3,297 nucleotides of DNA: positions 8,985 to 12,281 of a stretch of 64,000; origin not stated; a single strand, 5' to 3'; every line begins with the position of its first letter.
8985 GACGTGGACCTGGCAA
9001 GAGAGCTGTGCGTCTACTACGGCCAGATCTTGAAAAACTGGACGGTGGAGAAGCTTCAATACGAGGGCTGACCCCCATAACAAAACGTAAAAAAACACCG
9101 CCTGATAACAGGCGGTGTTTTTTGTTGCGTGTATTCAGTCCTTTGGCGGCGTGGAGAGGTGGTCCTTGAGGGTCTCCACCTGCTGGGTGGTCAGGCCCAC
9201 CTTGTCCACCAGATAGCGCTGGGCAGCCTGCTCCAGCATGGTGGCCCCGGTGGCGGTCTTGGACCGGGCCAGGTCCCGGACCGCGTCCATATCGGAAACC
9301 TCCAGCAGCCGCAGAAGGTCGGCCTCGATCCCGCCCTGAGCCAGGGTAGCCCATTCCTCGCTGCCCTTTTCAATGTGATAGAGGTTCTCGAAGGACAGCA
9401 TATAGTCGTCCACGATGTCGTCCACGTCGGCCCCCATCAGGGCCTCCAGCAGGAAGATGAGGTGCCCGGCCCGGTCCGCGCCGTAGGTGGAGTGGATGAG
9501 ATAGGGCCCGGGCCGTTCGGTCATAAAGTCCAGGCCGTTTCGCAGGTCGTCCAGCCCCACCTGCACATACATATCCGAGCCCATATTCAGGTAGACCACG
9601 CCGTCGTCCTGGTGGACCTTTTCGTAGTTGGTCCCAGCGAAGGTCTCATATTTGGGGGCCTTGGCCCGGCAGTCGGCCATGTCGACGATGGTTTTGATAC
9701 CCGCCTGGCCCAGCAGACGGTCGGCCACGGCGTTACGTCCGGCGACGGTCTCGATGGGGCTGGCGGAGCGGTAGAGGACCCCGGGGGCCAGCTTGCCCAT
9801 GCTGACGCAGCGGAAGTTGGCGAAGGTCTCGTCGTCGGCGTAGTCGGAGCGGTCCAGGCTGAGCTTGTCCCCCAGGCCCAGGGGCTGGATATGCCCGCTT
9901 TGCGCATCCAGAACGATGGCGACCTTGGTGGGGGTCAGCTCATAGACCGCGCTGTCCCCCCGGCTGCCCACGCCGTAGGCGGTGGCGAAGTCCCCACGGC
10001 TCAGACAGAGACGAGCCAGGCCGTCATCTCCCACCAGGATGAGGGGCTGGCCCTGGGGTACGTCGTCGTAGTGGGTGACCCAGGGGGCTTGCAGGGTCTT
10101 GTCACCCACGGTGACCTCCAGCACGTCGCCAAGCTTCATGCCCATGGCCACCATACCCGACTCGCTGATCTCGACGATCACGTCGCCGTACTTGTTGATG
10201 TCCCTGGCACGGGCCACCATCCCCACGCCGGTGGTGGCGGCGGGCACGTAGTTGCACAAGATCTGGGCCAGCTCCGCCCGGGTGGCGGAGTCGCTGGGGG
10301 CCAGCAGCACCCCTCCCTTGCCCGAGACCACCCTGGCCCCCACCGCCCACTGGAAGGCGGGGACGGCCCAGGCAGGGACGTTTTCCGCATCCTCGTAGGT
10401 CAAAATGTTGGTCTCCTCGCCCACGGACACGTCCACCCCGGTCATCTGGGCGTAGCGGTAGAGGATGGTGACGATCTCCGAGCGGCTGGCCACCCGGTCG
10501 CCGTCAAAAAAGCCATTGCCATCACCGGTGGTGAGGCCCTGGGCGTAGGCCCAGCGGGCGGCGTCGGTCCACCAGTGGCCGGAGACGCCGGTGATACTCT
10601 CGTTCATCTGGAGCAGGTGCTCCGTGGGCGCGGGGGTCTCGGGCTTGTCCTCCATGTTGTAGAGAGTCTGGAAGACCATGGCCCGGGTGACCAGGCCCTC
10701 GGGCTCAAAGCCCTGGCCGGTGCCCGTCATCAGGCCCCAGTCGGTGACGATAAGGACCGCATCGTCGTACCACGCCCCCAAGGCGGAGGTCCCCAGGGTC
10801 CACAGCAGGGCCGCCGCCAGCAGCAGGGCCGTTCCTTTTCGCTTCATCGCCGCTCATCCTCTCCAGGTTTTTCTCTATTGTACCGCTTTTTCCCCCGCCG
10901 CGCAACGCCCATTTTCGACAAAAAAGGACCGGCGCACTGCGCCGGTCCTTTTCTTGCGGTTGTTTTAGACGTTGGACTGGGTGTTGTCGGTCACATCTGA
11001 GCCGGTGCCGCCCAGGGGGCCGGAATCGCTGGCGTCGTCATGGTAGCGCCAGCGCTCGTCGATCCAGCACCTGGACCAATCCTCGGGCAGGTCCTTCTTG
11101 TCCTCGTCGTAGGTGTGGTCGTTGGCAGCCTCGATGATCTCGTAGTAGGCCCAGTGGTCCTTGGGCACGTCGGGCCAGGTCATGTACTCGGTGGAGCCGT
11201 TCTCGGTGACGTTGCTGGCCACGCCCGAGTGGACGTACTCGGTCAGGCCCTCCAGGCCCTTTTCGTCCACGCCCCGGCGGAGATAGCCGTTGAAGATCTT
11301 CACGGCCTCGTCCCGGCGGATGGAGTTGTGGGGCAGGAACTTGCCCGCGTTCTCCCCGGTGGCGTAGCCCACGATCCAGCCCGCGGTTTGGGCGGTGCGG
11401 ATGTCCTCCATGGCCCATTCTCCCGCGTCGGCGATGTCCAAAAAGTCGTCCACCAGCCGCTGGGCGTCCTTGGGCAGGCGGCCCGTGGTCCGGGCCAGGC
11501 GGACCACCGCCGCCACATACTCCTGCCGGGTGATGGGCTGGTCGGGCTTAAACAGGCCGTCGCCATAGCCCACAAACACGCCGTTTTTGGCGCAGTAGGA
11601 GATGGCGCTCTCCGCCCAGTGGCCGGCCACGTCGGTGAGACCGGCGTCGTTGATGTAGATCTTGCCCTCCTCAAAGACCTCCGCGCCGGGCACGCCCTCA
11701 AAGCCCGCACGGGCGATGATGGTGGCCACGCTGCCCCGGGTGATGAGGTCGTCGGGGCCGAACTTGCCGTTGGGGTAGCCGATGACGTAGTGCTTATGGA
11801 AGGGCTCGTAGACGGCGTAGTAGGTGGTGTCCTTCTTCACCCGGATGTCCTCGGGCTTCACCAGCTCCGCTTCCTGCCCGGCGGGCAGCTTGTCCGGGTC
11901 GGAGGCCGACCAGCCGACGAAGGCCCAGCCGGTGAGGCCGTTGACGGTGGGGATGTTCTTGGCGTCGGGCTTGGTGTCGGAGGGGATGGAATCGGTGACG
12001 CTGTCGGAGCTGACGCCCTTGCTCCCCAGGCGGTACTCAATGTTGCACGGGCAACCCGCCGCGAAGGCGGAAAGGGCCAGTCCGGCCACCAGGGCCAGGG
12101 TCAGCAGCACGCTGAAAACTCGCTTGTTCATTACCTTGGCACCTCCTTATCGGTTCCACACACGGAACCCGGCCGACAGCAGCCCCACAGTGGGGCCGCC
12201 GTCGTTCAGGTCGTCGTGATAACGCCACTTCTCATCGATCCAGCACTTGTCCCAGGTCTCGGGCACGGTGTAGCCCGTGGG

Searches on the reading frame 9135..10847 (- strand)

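Call 94: search_protein_families(library=pfam, proteins=[window:9135-10847:-], max_evalue=0.00001)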
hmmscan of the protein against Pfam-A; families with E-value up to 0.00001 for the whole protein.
window:9135-10847:- (570 aa): 3 families
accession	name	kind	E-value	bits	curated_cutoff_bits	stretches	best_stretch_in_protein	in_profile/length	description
PF00395.25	SLH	-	1e-18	67.5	20.8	1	151-194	2-44/44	S-layer homology domain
PF13350.11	Y_phosphatase3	-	3.1e-15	57.2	22.2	1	348-564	18-238/240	Tyrosine phosphatase family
PF20257.3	SAM_HAT_C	-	6.8e-09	36.4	25.5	1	217-295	6-79/84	SAM hydroxide adenosyltransferase C-terminal domain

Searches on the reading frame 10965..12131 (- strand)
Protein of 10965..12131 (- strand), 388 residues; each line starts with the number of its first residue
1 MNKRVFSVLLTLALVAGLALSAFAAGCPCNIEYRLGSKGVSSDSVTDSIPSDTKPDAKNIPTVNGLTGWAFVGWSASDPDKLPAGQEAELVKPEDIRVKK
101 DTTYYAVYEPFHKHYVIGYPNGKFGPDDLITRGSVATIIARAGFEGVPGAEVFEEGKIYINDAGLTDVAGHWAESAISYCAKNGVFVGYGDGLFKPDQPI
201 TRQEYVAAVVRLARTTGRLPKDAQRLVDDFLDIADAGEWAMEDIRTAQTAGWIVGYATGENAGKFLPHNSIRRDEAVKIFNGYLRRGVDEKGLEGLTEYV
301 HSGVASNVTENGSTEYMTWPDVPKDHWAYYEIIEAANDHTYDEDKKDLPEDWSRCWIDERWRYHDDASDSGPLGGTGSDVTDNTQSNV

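Call 5: search_protein_families(library=pfam, proteins=[window:10965-12131:-], max_evalue=0.1)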
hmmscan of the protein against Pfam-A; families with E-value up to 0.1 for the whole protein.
window:10965-12131:- (388 aa): 2 families
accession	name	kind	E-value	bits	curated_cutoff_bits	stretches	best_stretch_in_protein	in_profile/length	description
PF00395.25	SLH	-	6.9e-25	87.2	20.8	2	166-205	3-43/44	S-layer homology domain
PF14373.11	Imm_superinfect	-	0.051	13.9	27.9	1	55-76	15-36/42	Superinfection immunity protein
